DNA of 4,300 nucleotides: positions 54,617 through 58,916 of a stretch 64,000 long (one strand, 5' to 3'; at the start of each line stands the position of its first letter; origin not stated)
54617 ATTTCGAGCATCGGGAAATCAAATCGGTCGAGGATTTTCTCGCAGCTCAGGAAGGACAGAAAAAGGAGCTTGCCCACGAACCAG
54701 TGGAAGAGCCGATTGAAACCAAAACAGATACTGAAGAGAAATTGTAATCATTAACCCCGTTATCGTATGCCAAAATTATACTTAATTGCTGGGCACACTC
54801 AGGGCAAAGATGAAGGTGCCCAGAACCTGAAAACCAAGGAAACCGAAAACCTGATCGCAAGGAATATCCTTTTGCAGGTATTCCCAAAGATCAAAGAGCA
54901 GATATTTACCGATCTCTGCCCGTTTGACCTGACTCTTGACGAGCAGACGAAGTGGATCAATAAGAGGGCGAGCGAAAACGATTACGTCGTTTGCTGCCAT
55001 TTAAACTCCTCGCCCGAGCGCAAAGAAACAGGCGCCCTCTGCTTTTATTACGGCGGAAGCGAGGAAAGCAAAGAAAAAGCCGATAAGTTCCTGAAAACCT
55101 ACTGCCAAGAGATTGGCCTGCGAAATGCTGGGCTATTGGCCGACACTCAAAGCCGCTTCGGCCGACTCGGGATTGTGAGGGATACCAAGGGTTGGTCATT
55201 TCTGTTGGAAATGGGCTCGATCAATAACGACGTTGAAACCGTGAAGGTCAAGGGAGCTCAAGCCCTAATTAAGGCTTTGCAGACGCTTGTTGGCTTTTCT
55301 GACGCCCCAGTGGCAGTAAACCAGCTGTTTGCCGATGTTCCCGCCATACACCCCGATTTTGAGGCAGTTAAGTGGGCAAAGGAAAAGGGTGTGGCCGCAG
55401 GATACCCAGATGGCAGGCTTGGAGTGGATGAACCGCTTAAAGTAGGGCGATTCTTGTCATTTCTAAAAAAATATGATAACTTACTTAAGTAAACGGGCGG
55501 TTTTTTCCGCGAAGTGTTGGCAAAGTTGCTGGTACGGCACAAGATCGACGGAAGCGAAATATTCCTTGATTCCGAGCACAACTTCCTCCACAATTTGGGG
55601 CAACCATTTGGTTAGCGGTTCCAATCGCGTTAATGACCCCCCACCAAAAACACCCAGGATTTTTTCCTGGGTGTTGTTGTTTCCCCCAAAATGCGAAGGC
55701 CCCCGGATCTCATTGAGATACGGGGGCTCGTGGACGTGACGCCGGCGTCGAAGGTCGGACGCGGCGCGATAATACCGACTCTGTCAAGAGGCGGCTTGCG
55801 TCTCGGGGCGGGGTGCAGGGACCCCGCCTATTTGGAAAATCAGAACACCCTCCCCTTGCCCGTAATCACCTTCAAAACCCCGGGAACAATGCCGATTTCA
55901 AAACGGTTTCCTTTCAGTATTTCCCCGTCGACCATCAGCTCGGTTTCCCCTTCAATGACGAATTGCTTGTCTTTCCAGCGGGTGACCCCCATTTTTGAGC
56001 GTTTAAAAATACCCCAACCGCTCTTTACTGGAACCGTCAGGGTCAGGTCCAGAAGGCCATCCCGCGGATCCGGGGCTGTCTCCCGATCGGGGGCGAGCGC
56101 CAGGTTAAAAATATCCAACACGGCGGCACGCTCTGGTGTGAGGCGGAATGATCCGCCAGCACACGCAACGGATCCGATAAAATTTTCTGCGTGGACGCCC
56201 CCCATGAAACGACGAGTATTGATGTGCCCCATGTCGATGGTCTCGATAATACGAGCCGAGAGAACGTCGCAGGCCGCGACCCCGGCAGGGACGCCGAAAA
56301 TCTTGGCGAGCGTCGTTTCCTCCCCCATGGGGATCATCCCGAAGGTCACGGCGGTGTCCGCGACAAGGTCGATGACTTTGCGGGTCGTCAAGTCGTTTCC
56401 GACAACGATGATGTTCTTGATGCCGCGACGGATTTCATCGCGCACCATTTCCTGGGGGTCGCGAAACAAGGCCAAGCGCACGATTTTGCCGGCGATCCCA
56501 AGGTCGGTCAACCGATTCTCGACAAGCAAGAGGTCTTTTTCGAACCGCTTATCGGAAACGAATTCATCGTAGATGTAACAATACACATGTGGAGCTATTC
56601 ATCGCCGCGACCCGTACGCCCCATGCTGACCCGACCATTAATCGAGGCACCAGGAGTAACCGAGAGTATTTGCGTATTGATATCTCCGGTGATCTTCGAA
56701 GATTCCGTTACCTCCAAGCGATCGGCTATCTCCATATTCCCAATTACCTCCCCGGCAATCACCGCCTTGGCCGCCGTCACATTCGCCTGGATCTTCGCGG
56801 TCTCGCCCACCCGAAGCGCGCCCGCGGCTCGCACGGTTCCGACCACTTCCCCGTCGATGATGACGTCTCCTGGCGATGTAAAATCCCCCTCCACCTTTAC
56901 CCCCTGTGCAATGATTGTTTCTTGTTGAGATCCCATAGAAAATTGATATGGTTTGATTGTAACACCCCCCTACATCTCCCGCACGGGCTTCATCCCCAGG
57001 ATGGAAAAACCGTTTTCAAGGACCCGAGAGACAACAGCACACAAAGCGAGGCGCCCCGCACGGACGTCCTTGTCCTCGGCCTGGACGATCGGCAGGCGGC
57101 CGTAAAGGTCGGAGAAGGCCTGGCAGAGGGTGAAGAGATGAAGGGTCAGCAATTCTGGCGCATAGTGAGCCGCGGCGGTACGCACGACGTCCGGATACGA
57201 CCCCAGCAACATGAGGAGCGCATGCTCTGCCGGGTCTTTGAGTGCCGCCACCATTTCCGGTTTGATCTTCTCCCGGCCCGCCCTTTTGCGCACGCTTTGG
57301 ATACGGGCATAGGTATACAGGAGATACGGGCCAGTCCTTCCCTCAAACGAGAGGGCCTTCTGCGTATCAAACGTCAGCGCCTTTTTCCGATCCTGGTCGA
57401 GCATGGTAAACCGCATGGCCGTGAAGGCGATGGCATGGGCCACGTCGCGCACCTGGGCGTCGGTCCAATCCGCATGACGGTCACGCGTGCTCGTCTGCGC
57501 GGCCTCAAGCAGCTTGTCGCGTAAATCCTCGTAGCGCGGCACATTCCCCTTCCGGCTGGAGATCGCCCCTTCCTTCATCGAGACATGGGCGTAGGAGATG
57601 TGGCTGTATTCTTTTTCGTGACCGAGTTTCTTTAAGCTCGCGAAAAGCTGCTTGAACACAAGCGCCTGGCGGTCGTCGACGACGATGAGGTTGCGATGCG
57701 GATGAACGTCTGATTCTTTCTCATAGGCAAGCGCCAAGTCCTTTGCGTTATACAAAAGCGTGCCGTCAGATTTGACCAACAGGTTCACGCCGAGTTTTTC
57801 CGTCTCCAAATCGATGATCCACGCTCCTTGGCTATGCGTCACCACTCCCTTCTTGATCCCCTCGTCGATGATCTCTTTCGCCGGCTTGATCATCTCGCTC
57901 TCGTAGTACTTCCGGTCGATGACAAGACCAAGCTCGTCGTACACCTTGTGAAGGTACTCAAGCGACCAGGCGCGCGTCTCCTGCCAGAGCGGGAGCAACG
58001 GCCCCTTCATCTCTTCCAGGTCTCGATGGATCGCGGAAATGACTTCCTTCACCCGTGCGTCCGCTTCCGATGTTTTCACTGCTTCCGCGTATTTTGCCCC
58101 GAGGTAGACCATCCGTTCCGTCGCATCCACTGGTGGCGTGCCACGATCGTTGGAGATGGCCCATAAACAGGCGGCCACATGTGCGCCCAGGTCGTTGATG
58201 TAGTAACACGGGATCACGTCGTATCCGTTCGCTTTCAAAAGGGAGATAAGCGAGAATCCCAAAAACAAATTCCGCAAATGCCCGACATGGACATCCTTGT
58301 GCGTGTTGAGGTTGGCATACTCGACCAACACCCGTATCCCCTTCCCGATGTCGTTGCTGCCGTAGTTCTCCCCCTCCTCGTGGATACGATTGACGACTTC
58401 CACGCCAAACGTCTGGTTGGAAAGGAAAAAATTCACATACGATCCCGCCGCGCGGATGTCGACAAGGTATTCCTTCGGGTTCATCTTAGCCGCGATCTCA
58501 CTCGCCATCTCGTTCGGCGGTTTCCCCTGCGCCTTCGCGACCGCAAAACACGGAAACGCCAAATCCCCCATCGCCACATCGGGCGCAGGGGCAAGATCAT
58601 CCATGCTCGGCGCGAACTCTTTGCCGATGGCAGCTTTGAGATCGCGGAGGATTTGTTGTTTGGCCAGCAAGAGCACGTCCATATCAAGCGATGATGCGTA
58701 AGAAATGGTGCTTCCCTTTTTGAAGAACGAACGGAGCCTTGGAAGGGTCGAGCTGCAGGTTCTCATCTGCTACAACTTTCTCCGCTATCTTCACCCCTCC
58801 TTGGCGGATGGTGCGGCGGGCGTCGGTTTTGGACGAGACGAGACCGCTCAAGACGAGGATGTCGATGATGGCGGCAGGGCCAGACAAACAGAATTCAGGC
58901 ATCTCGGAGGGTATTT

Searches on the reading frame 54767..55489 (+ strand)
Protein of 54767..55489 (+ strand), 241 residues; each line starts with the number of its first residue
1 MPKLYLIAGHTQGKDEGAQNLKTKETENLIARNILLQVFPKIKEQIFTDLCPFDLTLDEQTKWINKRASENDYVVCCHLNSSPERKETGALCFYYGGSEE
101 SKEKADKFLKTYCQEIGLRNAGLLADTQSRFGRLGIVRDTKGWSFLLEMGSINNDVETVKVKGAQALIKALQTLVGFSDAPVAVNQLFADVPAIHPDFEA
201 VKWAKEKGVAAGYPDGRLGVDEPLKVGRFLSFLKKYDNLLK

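Call 104: search_protein_families(library=pfam, proteins=[window:54767-55489:+], max_evalue=0.001)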
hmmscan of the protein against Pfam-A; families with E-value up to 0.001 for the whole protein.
window:54767-55489:+ (241 aa): 2 families
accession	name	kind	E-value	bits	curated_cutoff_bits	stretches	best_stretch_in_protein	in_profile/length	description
PF01520.23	Amidase_3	-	7.4e-14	52.6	27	1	6-166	3-160/174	N-acetylmuramoyl-L-alanine amidase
PF00395.25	SLH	-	1.6e-07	31.6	20.8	1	188-224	2-38/44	S-layer homology domain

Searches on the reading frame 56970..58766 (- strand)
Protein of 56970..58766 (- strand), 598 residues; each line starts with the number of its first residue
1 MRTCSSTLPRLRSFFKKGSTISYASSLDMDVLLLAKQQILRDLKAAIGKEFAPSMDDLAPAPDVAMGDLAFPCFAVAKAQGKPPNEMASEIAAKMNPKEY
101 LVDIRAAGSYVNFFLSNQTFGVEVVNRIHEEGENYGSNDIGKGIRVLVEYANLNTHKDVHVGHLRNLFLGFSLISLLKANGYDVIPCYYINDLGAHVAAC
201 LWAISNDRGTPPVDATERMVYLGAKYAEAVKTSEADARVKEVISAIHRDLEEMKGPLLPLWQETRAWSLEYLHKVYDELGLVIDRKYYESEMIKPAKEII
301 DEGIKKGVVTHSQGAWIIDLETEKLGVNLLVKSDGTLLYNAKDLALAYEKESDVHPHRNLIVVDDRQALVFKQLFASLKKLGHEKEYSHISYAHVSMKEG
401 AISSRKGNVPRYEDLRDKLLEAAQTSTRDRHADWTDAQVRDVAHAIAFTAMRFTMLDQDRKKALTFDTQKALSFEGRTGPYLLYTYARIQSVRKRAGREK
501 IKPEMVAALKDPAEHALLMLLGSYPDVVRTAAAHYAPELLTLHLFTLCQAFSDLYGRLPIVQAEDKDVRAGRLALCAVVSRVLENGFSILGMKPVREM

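Call 40: find_encoding_contigs(protein=window:56970-58766:-, flank=2000, max_places=4)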
Protein window:56970-58766:- (598 aa): no gene with exactly this product is on record in the collection.

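Call 41: search_protein_families(library=ncbifam, proteins=[window:56970-58766:-], max_evalue=1e-10)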
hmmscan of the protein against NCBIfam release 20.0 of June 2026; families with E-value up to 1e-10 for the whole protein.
window:56970-58766:- (598 aa): 4 families
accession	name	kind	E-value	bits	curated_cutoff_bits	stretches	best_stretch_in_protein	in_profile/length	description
TIGR00456.1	argS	equivalog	1.1e-112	377.3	261.65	1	39-598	5-569/569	arginine--tRNA ligase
NF002446.0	PRK01611.3-3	equivalog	2.5e-81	273.9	399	2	225-598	249-636/636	arginine--tRNA ligase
NF002447.0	PRK01611.3-4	equivalog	5.6e-72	243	460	2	42-348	15-319/613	arginine--tRNA ligase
NF045898.1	ArgS_rel_codon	equivalog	1.8e-20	73.7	340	1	419-593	142-322/327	ArgS-related anticodon-binding protein NrtL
